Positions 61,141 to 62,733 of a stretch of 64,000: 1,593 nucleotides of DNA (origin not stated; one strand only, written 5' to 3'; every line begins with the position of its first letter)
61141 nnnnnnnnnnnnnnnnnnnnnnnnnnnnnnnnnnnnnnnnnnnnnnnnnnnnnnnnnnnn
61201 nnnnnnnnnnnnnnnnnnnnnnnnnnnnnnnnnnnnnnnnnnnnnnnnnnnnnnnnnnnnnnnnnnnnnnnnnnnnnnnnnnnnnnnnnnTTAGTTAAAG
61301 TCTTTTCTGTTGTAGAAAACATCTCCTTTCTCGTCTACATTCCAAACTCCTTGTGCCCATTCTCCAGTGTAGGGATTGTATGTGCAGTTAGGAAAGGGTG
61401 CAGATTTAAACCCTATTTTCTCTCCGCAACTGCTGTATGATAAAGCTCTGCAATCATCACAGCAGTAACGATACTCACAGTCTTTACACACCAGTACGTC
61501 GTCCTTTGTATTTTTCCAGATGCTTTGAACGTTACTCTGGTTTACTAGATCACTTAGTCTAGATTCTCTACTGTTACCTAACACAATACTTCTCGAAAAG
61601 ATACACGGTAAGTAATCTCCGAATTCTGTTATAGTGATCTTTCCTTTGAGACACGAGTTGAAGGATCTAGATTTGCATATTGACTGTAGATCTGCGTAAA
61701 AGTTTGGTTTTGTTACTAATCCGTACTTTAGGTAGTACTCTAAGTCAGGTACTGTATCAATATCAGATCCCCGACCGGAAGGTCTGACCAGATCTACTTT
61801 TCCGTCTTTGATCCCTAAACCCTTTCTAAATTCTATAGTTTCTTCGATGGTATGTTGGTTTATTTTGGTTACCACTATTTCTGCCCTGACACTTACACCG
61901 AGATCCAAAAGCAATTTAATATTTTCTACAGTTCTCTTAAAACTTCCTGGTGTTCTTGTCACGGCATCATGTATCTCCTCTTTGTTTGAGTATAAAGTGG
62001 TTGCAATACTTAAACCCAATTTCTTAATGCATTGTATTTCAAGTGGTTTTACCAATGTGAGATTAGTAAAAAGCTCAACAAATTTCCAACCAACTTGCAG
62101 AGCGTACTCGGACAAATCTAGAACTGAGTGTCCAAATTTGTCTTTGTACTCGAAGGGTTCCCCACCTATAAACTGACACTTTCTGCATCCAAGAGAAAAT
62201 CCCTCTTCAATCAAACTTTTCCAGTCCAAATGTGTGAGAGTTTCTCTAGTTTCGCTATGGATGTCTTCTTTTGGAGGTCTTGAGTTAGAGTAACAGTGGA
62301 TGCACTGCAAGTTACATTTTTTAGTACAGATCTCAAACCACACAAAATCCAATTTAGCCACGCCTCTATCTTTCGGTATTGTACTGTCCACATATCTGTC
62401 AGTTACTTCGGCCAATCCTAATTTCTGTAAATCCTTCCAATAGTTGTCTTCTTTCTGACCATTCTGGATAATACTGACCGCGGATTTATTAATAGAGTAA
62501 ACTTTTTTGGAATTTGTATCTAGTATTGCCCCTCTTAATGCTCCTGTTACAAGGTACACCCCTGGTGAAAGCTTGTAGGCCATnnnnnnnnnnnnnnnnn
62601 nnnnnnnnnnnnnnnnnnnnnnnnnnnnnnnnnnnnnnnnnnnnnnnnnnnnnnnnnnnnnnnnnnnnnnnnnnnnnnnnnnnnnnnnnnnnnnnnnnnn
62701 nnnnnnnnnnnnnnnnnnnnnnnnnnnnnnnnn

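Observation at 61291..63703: Compact three-gene candidate RiPP cluster: Cys-rich precursor, HExxH protein, radical SAM/SPASM maturase with RRE.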

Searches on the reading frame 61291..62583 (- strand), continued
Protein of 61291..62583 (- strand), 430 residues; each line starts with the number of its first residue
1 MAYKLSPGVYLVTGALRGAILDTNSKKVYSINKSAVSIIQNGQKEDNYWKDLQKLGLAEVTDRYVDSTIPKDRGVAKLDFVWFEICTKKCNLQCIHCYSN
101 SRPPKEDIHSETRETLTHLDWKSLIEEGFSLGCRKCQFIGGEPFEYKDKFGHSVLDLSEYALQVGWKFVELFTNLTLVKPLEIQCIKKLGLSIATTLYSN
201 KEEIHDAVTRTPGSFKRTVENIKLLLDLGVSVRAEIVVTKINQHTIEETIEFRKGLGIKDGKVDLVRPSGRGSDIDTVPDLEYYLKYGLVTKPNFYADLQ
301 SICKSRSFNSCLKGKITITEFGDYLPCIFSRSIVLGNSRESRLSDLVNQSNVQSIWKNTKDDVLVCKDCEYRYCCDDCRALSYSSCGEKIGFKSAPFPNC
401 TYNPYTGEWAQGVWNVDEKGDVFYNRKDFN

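Call 50: fold_search(model_id=the predicted structure, library=pdb)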
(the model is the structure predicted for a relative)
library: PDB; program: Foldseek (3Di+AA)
matches with E <= 10: 1667; with E <= 0.001: 88
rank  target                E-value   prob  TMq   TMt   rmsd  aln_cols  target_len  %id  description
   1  6efn                  1.3e-14  1.00  0.50  0.55  11.0       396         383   15  Structure of a RiPP maturase, SkfB (released 2018-10-24)
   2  5v1q_B                3.5e-14  1.00  0.51  0.50  12.8       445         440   14  Crystal structure of Streptococcus suis SuiB (released 2017-08-30)
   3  5v1s_B                2.1e-13  1.00  0.50  0.51  13.0       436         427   12  Crystal structure of Streptococcus suis SuiB bound to S-adenosylmethionine (released 2017-08-30)
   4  5v1t_A                2.0e-12  1.00  0.51  0.51  13.3       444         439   14  Crystal structure of Streptococcus suis SuiB bound to precursor peptide SuiA (released 2017-08-30)
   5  5v1q_A                4.5e-12  1.00  0.51  0.52  12.3       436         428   14  Crystal structure of Streptococcus suis SuiB (released 2017-08-30)
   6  5wgg_A                6.8e-12  1.00  0.56  0.54   7.6       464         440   16  Structural Insights into Thioether Bond Formation in the Biosynthesis of Sactipeptides (released 2017-07-26)
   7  5why_B                2.2e-11  1.00  0.55  0.56   7.6       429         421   16  Structural Insights into Thioether Bond Formation in the Biosynthesis of Sactipeptides (released 2017-07-26)
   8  5why_A                7.3e-11  1.00  0.53  0.55   8.4       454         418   16  Structural Insights into Thioether Bond Formation in the Biosynthesis of Sactipeptides (released 2017-07-26)
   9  7vob                  8.2e-11  1.00  0.42  0.54   7.7       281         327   17  The crystal structure of a Radical SAM Enzyme BlsE involved in the Biosynthesis of Blasticidin S (released 2022-05-04)
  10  2fb2_B                1.0e-10  1.00  0.47  0.60   6.9       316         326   18  Structure of the MoaA Arg17/266/268/Ala triple mutant (released 2006-05-09)
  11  4k37_A                7.8e-10  1.00  0.50  0.58   7.1       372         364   14  Native anSMEcpe with bound AdoMet (released 2013-05-08)
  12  1tv7_A                8.3e-10  1.00  0.47  0.60   6.9       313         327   18  Structure of the S-adenosylmethionine dependent Enzyme MoaA (released 2004-08-31)
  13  4k38_A                8.3e-10  1.00  0.52  0.60   6.6       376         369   15  Native anSMEcpe with bound AdoMet and Kp18Cys peptide (released 2013-05-08)
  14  1tv7_B                8.8e-10  1.00  0.46  0.59   7.5       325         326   18  Structure of the S-adenosylmethionine dependent Enzyme MoaA (released 2004-08-31)
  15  9dgw_B                1.8e-09  1.00  0.40  0.58   5.6       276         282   21  X-ray crystal structure of the Viperin-like enzyme from T. virens with bound CTP and SAM (released 2025-02-12)
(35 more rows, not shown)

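Call 64: search_protein_families(library=pfam, alignment_id=A1, max_evalue=1)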
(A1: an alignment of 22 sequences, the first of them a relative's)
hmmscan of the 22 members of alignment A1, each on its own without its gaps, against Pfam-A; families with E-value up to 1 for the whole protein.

A. member 1, P0001 (430 aa): 3 families
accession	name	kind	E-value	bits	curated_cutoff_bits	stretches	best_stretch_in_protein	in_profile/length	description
PF04055.27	Radical_SAM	-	4e-15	56.8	29.5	1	86-252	3-165/166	Radical SAM superfamily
PF13186.11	SPASM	-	1.9e-06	28.5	21.5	1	313-370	5-67/67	Iron-sulfur cluster-binding domain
PF13353.11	Fer4_12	-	0.049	14.4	22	1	87-150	12-70/137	4Fe-4S single cluster domain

B. families by the number of members that match (of 22 scanned): 15 families
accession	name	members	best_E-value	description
PF04055.27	Radical_SAM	22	1.2e-23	Radical SAM superfamily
PF13186.11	SPASM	20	6.2e-09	Iron-sulfur cluster-binding domain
PF13353.11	Fer4_12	20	8.8e-05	4Fe-4S single cluster domain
PF19238.5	Radical_SAM_2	19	8.6e-08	Radical SAM-like domain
PF01261.30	AP_endonuc_2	4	0.01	Xylose isomerase-like TIM barrel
PF24458.1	DUF7573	3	0.14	Domain of unknown function (DUF7573)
PF08671.16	SinI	1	0.018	Anti-repressor SinI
PF13447.11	Multi-haem_cyto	1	0.022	Seven times multi-haem cytochrome CxxCH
PF02268.21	TFIIA_gamma_N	1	0.022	Transcription initiation factor IIA, gamma subunit, helical domain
PF14435.11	SUKH-4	1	0.029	SUKH-4 immunity protein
PF02679.21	ComA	1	0.077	(2R)-phospho-3-sulfolactate synthase (ComA)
PF06465.18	DUF1087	1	0.11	CHD subfamily II, DUF1087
PF14893.12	PNMA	1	0.16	PNMA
PF21474.3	DNApolII_N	1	0.2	DNA polymerase II, N-terminal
PF06935.16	DUF1284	1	0.22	Protein of unknown function (DUF1284)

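Call 90: search_solved_structures(query=A6, max_evalue=1, show_alignments=1)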
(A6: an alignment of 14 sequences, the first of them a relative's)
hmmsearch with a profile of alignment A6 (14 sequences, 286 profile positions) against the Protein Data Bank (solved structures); distinct sequences matched with E-value up to 1: 2.
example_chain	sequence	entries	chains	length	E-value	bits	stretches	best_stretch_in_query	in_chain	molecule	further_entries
2cqk_A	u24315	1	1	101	0.3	13.6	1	17-69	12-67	C-Mpl binding protein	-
6i9b_A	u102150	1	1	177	0.64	12.5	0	17-69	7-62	La-related protein 4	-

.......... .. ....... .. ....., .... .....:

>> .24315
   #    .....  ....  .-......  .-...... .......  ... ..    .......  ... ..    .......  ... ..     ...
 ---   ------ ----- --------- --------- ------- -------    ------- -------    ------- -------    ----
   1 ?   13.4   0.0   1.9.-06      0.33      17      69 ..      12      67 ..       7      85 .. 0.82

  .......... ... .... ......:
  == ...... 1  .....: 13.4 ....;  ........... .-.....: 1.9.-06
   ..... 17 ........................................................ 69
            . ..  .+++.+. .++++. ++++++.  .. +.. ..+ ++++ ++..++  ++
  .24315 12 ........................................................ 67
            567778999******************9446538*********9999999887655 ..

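Call 91: search_protein_families(library=pfam, alignment_id=A6, max_evalue=0.1)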
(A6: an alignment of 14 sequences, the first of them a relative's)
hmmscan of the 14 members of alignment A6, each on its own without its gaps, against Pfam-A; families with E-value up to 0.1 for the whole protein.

A. member 1, L004:3069-3911:- (280 aa): 0 families

B. families by the number of members that match (of 14 scanned): 8 families
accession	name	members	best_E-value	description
PF25226.1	DUF7844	3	0.0017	Domain of unknown function (DUF7844)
PF24880.1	DUF7738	1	0.0071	Domain of unknown function (DUF7738)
PF05383.23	La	1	0.031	La domain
PF18818.7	MPTase-PolyVal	1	0.048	Zincin-like metallopeptidase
PF08476.15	VD10_N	1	0.052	Viral D10 N-terminal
PF10263.15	SprT-like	1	0.059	SprT-like family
PF14247.12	DUF4344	1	0.069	Putative metallopeptidase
PF22416.2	Lmo2445-like_C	1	0.097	Lmo2445-like, C-terminal domain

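Call 93: search_protein_families(library=pfam, proteins=[L062:6563-7987:+, L047:5640-7448:+, L034:1672-3933:+], max_evalue=0.01)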
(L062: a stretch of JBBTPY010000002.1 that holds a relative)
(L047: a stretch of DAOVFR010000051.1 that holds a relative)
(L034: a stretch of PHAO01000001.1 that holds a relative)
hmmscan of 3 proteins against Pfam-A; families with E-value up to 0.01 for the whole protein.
L062:6563-7987:+ (474 aa): 3 families
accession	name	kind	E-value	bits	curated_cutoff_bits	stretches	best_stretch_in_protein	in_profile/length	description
PF04055.27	Radical_SAM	-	3.4e-22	79.8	29.5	1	111-265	3-149/166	Radical SAM superfamily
PF13353.11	Fer4_12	-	3.4e-08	34.3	22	1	112-220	12-118/137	4Fe-4S single cluster domain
PF13186.11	SPASM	-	0.00023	21.8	21.5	1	345-406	1-67/67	Iron-sulfur cluster-binding domain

L047:5640-7448:+ (602 aa): 4 families
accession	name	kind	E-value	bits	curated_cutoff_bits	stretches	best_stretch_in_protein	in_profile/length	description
PF00664.28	ABC_membrane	-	1.4e-43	150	28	1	46-312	3-271/274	ABC transporter transmembrane region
PF00005.33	ABC_tran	-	1.9e-32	113.1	25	1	379-528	1-137/137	ABC transporter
PF02463.25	SMC_N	-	4.7e-07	29.9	40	1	408-569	99-210/220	RecF/RecN/SMC N terminal domain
PF00270.35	DEAD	-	0.0027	17.9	26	0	388-555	13-157/167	DEAD/DEAH box helicase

L034:1672-3933:+ (753 aa): 4 families
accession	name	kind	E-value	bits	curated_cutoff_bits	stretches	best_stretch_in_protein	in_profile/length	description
PF02518.31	HATPase_c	-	4.4e-30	104.8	26.4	1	618-729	2-109/111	Histidine kinase-, DNA gyrase B-, and HSP90-like ATPase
PF00512.31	HisKA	-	4.4e-10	39.9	26.9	1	507-569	4-64/66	His Kinase A (phospho-acceptor) domain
PF13581.12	HATPase_c_2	-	3.4e-06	27.5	27.4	1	619-700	33-107/127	Histidine kinase-like ATPase domain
PF13492.12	GAF_3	-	0.0054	17.6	27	0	415-464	79-127/129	GAF domain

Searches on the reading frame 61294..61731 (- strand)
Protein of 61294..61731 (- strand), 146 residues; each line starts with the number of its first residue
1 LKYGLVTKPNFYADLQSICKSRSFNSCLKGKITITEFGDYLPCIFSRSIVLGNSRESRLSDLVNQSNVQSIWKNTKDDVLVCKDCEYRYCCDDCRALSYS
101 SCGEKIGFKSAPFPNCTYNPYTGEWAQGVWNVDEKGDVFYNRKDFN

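Call 71: search_protein_families(library=ncbifam, proteins=[window:61294-61731:-], max_evalue=10)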
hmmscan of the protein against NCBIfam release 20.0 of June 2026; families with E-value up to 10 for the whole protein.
window:61294-61731:- (146 aa): 12 families
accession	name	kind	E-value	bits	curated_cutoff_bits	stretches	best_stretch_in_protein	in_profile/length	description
TIGR04193.1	SPASM_w_grasp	equivalog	2.1e-26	93.2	175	1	4-127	216-334/342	grasp-with-spasm system SPASM domain peptide maturase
TIGR04150.1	pseudo_rSAM_GG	subfamily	1.5e-06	27.5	250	1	14-91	312-388/407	TIGR04150 pseudo-rSAM protein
TIGR04085.1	rSAM_more_4Fe4S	domain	4.5e-06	27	27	1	30-101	5-81/93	SPASM domain-containing protein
TIGR04545.1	rSAM_ahbD_hemeb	equivalog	5.2e-06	26.1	500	1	32-120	256-339/339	heme b synthase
TIGR04053.2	TIGR04053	equivalog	2e-05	24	395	1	29-120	280-366/366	TIGR04053 family radical SAM/SPASM domain-containing protein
TIGR03978.1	rSAM_paired_1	equivalog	4.6e-05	22.4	370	1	48-111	369-433/466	His-Xaa-Ser system radical SAM maturase HxsB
TIGR04055.1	rSAM_NirJ2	equivalog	0.00015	21.4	500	1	20-100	229-310/326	putative heme d1 biosynthesis radical SAM protein NirJ2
TIGR04250.1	SCM_rSAM_ScmE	equivalog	0.00073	18.5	400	1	29-105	257-338/358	SynChlorMet cassette radical SAM/SPASM protein ScmE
TIGR04304.1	GeoRSP_SPASM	equivalog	0.01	15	300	1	31-100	211-280/293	GeoRSP system SPASM domain protein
NF050035.1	rSAM_WgK_link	exception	0.03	13.3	650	1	48-112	295-361/367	radical SAM/SPASM peptide maturase WgkB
TIGR04303.1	GeoRSP_rSAM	equivalog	0.034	13.7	400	1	26-104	239-316/325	GeoRSP system radical SAM/SPASM protein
TIGR04163.1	rSAM_cobopep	equivalog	0.06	12.1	375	1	50-103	342-396/428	peptide-modifying radical SAM enzyme CbpB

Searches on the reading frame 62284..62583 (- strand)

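Call 71: search_protein_families(library=ncbifam, proteins=[window:62284-62583:-], max_evalue=10)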
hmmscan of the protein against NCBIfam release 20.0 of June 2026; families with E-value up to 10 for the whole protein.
window:62284-62583:- (100 aa): 7 families
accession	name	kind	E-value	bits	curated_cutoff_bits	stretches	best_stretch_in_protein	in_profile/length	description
TIGR04064.1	rSAM_nif11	equivalog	0.0017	17.2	518.7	1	41-99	42-97/459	nif11-like peptide radical SAM maturase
TIGR04054.1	rSAM_NirJ1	equivalog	0.0026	16.4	650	1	81-100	37-56/387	putative heme d1 biosynthesis radical SAM protein NirJ1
NF000665.1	PRK00031.2-3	equivalog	0.0031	17.5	202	1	21-96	57-130/169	outer membrane lipoprotein chaperone LolA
TIGR04546.1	rSAM_ahbC_deAc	equivalog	0.0077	15.1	650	1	85-99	44-58/390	12,18-didecarboxysiroheme deacetylase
TIGR04133.1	rSAM_w_lipo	hypoth_equivalog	0.0083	15.1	425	1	75-99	20-43/350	TIGR04133 family radical SAM/SPASM protein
TIGR02668.1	moaA_archaeal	equivalog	0.047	12.7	325.25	1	86-99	16-29/303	GTP 3',8-cyclase MoaA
NF001199.0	PRK00164.2-1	equivalog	0.18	10.9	231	1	86-99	18-31/308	GTP 3',8-cyclase MoaA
